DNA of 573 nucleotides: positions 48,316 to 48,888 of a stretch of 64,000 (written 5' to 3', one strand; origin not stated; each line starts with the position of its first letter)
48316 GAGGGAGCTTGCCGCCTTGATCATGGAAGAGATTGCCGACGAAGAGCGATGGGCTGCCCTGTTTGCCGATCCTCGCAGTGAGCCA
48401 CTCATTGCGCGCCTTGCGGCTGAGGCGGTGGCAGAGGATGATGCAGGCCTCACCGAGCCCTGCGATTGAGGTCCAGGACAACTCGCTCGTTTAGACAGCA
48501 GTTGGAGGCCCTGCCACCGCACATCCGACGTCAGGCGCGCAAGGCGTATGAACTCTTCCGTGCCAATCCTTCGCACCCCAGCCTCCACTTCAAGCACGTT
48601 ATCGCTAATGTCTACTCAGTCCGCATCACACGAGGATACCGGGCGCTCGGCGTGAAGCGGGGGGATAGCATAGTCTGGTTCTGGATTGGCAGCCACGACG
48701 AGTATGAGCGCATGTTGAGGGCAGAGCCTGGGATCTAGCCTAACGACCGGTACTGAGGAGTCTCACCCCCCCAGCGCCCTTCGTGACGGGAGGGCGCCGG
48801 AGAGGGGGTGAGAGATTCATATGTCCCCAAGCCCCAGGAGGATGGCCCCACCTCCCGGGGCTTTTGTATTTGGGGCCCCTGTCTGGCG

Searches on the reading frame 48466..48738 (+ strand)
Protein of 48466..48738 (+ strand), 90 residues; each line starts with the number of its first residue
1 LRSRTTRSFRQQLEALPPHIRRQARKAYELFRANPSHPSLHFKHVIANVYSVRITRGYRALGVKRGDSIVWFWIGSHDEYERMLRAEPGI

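Call 17: search_protein_families(library=pfam, max_evalue=0.001, proteins=[window:48466-48738:+])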
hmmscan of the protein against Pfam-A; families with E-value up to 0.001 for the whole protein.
window:48466-48738:+ (90 aa): 1 family
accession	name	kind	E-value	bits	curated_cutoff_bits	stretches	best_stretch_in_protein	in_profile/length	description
PF24732.2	ParE_like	-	2.3e-12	47.1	24.4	1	18-82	1-67/67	ParE-like toxin domain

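Call 81: find_encoding_contigs(protein=window:48466-48738:+, flank=10000, max_places=6)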
Protein window:48466-48738:+ (90 aa): no gene with exactly this product is on record in the collection.
